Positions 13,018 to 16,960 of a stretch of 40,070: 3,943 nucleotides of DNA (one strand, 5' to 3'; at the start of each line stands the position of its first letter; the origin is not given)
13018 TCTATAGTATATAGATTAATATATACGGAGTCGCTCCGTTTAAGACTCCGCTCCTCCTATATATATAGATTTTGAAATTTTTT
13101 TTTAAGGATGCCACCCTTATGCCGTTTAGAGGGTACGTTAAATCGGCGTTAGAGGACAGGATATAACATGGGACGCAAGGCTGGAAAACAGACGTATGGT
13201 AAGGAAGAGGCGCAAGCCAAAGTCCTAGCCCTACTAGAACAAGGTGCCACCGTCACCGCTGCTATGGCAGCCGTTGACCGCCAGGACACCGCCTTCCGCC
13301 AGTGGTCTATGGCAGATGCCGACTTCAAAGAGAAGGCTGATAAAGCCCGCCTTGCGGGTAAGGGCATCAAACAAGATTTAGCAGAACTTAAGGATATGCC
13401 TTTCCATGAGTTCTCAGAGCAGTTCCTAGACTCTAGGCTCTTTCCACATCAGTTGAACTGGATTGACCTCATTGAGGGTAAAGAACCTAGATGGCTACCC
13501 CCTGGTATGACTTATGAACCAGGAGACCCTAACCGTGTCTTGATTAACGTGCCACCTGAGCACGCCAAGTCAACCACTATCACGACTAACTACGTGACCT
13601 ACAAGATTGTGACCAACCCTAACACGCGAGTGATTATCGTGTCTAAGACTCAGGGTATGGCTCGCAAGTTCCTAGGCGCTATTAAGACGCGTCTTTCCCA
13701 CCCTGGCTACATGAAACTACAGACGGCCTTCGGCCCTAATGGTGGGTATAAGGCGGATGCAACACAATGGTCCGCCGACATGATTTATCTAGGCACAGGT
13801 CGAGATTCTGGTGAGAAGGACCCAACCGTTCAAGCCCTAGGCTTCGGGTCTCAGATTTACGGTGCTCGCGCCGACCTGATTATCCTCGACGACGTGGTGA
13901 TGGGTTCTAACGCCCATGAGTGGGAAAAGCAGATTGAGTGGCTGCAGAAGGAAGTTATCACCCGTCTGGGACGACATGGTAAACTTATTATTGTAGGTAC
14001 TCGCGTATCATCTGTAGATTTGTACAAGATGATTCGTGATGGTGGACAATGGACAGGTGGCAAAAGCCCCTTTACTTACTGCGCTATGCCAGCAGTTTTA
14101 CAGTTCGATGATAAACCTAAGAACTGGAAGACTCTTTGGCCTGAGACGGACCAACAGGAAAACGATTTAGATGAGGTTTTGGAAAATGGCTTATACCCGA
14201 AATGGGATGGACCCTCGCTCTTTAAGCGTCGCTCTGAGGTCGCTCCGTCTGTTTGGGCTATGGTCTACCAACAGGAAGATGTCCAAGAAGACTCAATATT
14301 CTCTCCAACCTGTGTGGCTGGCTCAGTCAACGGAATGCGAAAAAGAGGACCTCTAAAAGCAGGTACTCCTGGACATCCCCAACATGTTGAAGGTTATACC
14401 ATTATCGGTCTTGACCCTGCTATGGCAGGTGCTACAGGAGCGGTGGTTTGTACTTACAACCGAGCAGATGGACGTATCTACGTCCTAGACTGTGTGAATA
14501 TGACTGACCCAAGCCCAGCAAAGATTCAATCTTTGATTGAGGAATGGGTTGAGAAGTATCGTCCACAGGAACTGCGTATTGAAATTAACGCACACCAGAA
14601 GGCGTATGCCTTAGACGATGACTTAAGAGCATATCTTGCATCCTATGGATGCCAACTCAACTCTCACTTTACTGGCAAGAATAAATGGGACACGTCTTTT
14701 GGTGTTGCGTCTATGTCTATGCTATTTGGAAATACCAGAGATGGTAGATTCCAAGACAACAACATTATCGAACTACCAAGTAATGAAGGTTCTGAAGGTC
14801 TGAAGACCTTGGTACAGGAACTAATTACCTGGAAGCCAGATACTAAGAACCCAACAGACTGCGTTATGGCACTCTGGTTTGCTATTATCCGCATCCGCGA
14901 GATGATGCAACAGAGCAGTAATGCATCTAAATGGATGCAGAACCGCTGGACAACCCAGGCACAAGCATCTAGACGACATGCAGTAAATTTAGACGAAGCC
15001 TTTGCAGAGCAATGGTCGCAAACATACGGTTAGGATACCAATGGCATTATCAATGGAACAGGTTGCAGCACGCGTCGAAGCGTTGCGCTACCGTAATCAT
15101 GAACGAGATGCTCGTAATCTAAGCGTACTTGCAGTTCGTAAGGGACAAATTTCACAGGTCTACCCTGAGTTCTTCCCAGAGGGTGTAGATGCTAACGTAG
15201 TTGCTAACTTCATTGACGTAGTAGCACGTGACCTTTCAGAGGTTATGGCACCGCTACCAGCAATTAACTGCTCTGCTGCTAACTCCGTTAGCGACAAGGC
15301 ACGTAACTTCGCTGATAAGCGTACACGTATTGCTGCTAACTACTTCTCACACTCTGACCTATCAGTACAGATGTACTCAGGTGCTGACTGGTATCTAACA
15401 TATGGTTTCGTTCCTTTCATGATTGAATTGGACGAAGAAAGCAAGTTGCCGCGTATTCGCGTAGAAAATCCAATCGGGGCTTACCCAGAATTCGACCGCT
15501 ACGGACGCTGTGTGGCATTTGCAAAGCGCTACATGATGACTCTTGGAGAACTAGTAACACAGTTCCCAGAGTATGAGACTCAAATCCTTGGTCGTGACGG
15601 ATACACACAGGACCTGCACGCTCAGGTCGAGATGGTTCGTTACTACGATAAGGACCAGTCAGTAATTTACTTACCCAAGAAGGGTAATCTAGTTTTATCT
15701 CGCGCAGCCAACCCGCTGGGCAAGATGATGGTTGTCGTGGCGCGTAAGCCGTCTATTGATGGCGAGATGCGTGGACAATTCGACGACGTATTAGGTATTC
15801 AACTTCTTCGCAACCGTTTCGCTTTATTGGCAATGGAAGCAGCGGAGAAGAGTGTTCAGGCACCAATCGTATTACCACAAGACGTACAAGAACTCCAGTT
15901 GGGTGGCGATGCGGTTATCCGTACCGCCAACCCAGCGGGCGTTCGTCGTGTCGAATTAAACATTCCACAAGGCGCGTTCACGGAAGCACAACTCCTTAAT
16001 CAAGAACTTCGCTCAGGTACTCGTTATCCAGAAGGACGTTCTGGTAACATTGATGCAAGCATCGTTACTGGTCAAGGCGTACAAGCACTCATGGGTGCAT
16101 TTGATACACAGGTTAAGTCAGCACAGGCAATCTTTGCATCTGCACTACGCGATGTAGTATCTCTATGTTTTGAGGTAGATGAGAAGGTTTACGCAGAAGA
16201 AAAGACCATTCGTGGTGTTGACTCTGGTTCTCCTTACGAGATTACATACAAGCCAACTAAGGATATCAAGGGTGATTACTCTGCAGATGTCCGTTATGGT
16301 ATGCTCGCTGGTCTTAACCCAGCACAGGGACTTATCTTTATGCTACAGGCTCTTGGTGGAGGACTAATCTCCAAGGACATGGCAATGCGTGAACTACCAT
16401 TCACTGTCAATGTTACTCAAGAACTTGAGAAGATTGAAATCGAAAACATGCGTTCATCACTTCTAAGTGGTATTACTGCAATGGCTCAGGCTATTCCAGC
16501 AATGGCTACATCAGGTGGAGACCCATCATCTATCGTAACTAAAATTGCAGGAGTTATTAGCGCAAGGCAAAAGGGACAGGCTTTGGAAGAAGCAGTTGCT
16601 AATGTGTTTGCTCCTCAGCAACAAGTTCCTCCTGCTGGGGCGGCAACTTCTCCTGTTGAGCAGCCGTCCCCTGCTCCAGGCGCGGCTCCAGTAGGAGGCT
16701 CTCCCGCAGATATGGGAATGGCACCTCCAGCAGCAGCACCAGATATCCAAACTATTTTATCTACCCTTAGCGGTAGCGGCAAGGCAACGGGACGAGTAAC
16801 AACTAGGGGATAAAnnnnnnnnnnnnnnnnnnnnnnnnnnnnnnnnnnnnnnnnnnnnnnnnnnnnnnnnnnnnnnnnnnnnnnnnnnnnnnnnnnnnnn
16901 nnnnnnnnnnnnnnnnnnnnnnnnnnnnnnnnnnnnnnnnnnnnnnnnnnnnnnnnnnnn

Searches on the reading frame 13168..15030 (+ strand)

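Call 3: search_protein_families(library=pfam, proteins=[window:13168-15030:+], max_evalue=1)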
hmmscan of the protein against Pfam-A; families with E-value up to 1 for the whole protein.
window:13168-15030:+ (621 aa): 2 families
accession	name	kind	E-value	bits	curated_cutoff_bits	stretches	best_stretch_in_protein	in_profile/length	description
PF17289.8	Terminase_6C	-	1.5e-05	25.5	22.6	1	413-524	1-105/155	Terminase RNaseH-like domain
PF22530.2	Terminase-T7_RNaseH-like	-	0.0067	17.1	27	1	415-481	1-67/108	Terminase Bacteriophage T7, Ribonuclease H-like domain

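Call 4: search_protein_families(library=phrogs, proteins=[window:13168-15030:+], max_evalue=0.01)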
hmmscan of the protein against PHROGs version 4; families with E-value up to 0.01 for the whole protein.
window:13168-15030:+ (621 aa): 7 families
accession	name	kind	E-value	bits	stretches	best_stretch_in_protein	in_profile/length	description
phrog_38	-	head and packaging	1.3e-66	226.7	1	34-603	235-732/760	terminase large subunit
phrog_4758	-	head and packaging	4.8e-20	72.9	1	117-294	53-222/243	terminase large subunit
phrog_17672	-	head and packaging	9.1e-12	45.6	1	122-288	66-226/395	terminase large subunit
phrog_30251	-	head and packaging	7.3e-05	22.2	1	120-286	54-218/799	terminase large subunit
phrog_2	-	head and packaging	0.00023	21.1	1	1-580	169-596/807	terminase large subunit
phrog_4044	-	head and packaging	0.0047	17.4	0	7-61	20-74/180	terminase small subunit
phrog_726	-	unknown function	0.0067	17.4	0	13-84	73-140/154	-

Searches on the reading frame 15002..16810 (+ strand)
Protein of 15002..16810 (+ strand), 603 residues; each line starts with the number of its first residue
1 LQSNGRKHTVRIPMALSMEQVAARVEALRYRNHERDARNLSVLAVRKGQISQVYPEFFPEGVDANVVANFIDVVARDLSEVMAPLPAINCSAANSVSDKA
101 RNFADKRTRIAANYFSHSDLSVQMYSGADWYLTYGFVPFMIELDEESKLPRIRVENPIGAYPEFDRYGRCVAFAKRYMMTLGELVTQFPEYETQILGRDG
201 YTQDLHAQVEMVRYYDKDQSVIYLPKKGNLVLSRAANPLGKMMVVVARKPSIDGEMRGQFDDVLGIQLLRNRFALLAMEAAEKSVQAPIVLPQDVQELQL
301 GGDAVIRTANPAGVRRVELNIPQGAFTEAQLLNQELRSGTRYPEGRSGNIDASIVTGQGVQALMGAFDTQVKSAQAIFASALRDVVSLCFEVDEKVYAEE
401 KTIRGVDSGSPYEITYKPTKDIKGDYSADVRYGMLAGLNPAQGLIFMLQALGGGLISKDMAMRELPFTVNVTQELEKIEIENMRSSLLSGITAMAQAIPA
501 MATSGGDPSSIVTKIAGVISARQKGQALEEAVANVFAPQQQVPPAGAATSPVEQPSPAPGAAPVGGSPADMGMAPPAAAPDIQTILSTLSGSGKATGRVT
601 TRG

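Call 3: search_protein_families(library=pfam, proteins=[window:15002-16810:+], max_evalue=1)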
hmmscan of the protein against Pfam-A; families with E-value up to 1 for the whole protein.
window:15002-16810:+ (603 aa): 1 family
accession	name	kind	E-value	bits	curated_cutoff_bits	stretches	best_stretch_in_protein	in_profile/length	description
PF05133.19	SPP1_portal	-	6.3e-06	25.9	25.5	1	111-482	77-410/416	Phage portal protein, SPP1 Gp6-like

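Call 4: search_protein_families(library=phrogs, proteins=[window:15002-16810:+], max_evalue=0.01)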
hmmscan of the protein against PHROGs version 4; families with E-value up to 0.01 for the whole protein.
window:15002-16810:+ (603 aa): 3 families
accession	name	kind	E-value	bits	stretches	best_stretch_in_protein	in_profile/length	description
phrog_104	-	head and packaging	1.6e-32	113.9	1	12-597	31-540/550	portal protein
phrog_332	-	connector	4.7e-08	32.8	1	98-367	101-399/560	head-tail adaptor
phrog_64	-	head and packaging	2.9e-05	23.7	1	256-486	284-499/547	portal protein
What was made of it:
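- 15002..16813 (+): Portal gene (context). The true start is probably the ATG at 15041. Pfam SPP1_portal and PHROG 104 (calls 3, 4).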

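Call 9: search_dna_similar(query=window:15002-16810:+, collection=phages, mode=protein, max_rows=30)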
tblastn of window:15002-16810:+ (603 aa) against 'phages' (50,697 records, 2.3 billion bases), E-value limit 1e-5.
Records with a match: 31; places in all: 31; records where one place covers at least 80% of the query: 31.
Best place of each record, by identity: 80-90% 2; <60% 29.
By first word of the organism name: Streptomyces 29; Caudovirales 2.
By host as written in the record: Streptomyces griseus ATCC 10137 10; Streptomyces scabiei RL-34 7; Streptomyces viridochromogenes DSM40736 4; Streptomyces lividans JI 1326 4; - 2; Streptomyces lividans HXY6 2; Streptomyces mirabilis NRRL B-2400 1; Streptomyces albidoflavus 1.
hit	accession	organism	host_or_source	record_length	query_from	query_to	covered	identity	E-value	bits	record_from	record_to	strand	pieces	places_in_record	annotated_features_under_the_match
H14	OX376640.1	Caudovirales sp. ct2KA10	-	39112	10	602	98%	80.9%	0e+0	947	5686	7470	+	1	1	record has no annotation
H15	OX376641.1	Caudovirales sp. ct2KA10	-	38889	10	530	86%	86.0%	0e+0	936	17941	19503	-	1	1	record has no annotation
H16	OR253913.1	Streptomyces phage Dennebes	Streptomyces mirabilis NRRL B-2400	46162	2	530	88%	44.4%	9e-145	469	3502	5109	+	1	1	3: portal protein | 2: endolysin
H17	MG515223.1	Streptomyces phage WRightOn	Streptomyces viridochromogenes DSM40736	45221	14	530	86%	44.7%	2e-141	459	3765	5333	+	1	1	portal protein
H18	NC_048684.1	Streptomyces phage WRightOn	Streptomyces viridochromogenes DSM40736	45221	14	530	86%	44.7%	2e-141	459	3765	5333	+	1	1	portal protein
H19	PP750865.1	Streptomyces phage Abafar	Streptomyces albidoflavus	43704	14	530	86%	44.6%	2e-140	456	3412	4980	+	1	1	portal protein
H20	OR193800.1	Streptomyces phage Kumquat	Streptomyces lividans JI 1326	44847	14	530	86%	44.4%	3e-140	456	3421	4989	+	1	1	3: portal protein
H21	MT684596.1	Streptomyces phage Zeigle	Streptomyces viridochromogenes DSM40736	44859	14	530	86%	44.4%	3e-140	456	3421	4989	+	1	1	3: portal protein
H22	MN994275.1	Streptomyces phage JXY1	Streptomyces lividans HXY6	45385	14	530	86%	44.4%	3e-140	456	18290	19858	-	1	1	hypothetical protein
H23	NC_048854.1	Streptomyces phage JXY1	Streptomyces lividans HXY6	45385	14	530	86%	44.4%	3e-140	456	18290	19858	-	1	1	hypothetical protein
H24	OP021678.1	Streptomyces phage RosePharie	Streptomyces lividans JI 1326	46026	14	530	86%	44.1%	7e-137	446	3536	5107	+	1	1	3: portal protein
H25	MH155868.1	Streptomyces phage FlowerPower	Streptomyces scabiei RL-34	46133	5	530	87%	43.3%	4e-139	452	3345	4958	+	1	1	3: portal protein | 2: endolysin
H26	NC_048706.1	Streptomyces phage FlowerPower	Streptomyces scabiei RL-34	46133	5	530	87%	43.3%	4e-139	452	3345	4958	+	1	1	3: portal protein | 2: endolysin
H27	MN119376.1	Streptomyces phage Geostin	Streptomyces scabiei RL-34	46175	5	530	87%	43.3%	4e-139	452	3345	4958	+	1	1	3: portal protein | 2: endolysin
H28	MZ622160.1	Streptomyces phage RetrieverFever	Streptomyces scabiei RL-34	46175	5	530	87%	43.3%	4e-139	452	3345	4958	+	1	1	3: portal protein | 2: endolysin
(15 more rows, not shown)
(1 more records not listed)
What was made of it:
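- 15002..16813 (+): 44% identity to Beephvirinae portals (call 9).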

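Call 10: get_annotated_region(hit=H16, flank=12000)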
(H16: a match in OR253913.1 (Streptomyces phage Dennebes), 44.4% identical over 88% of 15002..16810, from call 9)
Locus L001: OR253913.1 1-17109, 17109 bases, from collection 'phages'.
description: Streptomyces phage Dennebes, complete genome.
organism: Streptomyces phage Dennebes (NCBI taxid 3075174)
taxonomy: Viruses; Duplodnaviria; Heunggongvirae; Uroviricota; Caudoviricetes; Beephvirinae; Flowerpowervirus
host: Streptomyces mirabilis NRRL B-2400; source: soil; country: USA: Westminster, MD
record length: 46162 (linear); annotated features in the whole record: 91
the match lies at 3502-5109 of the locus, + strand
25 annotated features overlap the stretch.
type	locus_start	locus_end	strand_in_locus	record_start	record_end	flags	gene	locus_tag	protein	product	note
CDS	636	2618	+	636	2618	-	1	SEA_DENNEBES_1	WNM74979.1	Terminase large subunit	-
CDS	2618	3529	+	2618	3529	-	2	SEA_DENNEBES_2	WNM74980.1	endolysin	-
CDS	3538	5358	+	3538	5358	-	3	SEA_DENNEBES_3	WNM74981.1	portal protein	-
CDS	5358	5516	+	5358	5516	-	4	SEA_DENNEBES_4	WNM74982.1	hypothetical protein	-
CDS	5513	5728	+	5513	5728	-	5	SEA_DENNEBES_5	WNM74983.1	hypothetical protein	-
CDS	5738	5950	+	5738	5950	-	6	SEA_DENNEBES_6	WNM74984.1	hypothetical protein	-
CDS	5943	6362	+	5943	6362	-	7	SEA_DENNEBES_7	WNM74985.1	hypothetical protein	-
CDS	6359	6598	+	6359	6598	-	8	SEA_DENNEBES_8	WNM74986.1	hypothetical protein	-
CDS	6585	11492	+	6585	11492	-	9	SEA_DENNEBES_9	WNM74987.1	hypothetical protein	-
CDS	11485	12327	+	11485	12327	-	10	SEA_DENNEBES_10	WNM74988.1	hypothetical protein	-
CDS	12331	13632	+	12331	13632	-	11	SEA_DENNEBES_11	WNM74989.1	minor tail protein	-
CDS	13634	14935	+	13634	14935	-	12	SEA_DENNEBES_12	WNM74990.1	minor tail protein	-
CDS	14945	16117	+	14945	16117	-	13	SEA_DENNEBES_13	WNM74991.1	hypothetical protein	-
tRNA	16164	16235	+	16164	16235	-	14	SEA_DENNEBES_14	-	tRNA-Pro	tRNA-Pro(tgg)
tRNA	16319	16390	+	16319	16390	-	15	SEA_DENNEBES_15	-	tRNA-Gly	tRNA-Gly(tcc)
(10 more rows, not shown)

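Call 11: get_annotated_region(hit=H15, flank=12000)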
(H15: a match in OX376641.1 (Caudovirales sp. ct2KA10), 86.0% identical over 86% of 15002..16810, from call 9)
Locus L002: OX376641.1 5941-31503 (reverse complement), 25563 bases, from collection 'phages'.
description: Caudovirales sp. ct2KA10 genome assembly, chromosome: LanE43-AprF5.
organism: Caudovirales sp. ct2KA10 (NCBI taxid 2825757)
taxonomy: Viruses; Duplodnaviria; Heunggongvirae; Uroviricota; Caudoviricetes
host: -; source: -; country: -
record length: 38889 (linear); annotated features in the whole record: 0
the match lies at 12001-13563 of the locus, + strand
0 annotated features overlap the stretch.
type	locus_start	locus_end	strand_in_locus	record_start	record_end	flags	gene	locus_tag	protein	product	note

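Call 18: search_protein_families(library=ncbifam, proteins=[L002:13813-14346:+], max_evalue=1)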
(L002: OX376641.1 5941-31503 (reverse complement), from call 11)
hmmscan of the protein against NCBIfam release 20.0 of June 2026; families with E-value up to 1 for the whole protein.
L002:13813-14346:+ (178 aa): 4 families
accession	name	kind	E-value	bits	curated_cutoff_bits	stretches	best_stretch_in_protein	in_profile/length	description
TIGR03634.1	arc_protsome_B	equivalog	0.00014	21.5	224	1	1-151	1-145/185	archaeal proteasome endopeptidase complex subunit beta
NF003964.0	PRK05456.1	equivalog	0.00016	21.4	137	1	1-50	7-57/179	ATP-dependent protease subunit HslV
TIGR03692.1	ATP_dep_HslV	equivalog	0.00062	19.5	157.75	1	2-50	1-50/171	HslVU peptidase proteolytic subunit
TIGR03690.1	20S_bact_beta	equivalog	0.019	14.7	191.9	1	2-50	6-54/222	proteasome subunit beta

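Call 74: find_related_loci(query=A3, collection=viral_contigs, flank=3500)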
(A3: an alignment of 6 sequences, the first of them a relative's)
Query A3 (606 aa) in viral_contigs; peptide patterns used: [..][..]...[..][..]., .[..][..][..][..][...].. (x = any residue, [..] = any of these).
600 stretches matched a pattern (row limit reached: there are more); 573 encode a relative of the query (tblastn E <= 1e-3); the best 80 are kept; 80 distinct loci.
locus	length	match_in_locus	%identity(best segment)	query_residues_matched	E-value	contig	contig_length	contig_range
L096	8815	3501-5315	91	1-606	0e+0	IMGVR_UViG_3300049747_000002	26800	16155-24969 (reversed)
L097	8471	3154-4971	88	1-606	0e+0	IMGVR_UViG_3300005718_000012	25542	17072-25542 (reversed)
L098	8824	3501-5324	88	1-606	0e+0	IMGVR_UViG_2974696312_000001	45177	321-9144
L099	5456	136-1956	82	1-606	0e+0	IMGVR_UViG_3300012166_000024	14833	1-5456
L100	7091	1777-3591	70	3-606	0e+0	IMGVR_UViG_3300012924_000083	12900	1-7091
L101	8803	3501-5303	74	4-606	0e+0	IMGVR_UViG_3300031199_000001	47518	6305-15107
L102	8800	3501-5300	70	1-606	0e+0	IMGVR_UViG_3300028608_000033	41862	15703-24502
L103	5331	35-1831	68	1-606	0e+0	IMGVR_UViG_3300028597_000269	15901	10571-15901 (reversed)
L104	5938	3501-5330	67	1-606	0e+0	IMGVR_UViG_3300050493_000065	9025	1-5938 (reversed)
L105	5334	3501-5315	67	1-606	0e+0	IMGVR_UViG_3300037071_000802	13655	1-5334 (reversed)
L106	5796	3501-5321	65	1-603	0e+0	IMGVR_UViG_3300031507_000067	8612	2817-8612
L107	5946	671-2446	65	1-603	0e+0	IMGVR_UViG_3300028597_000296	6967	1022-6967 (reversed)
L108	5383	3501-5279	60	1-606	0e+0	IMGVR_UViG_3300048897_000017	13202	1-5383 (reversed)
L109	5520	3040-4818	60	1-606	0e+0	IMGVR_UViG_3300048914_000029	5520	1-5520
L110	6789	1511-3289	60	1-606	0e+0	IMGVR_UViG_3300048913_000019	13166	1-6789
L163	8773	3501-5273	42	1-606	1e-153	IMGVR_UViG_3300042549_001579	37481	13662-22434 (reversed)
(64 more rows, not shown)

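Call 78: find_related_loci(query=L163:3501-5273:+, collection=viral_contigs, flank=10000)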
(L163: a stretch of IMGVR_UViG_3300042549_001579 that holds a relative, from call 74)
Query L163:3501-5273:+ (591 aa) in viral_contigs; peptide patterns used: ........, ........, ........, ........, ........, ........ (x = any residue, [..] = any of these).
598 stretches matched a pattern (row limit reached: there are more); 598 encode a relative of the query (tblastn E <= 1e-3); the best 80 are kept; 80 distinct loci.
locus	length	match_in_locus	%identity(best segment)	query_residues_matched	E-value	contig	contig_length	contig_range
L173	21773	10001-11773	100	1-591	0e+0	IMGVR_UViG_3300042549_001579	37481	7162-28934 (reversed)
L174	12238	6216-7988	97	1-591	0e+0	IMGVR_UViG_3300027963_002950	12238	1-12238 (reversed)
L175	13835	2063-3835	97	1-591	0e+0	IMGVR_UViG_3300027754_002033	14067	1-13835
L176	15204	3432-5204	97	1-591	0e+0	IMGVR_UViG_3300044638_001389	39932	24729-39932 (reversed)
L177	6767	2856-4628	96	1-591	0e+0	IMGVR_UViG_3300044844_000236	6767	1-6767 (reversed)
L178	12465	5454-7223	96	1-591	0e+0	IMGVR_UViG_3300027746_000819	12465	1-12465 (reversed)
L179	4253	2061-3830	95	2-591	0e+0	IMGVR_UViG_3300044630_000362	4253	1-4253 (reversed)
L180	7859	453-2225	95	1-591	0e+0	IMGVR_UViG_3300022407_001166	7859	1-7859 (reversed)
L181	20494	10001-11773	95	1-591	0e+0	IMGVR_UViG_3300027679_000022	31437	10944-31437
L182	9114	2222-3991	95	1-591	0e+0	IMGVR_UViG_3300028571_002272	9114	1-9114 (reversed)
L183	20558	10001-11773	94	1-591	0e+0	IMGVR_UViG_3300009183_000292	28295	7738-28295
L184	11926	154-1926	95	1-591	0e+0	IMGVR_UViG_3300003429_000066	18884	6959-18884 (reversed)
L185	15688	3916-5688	95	1-591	0e+0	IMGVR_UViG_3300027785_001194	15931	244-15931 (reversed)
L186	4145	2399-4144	96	1-583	0e+0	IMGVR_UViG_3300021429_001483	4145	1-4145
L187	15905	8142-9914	94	1-591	0e+0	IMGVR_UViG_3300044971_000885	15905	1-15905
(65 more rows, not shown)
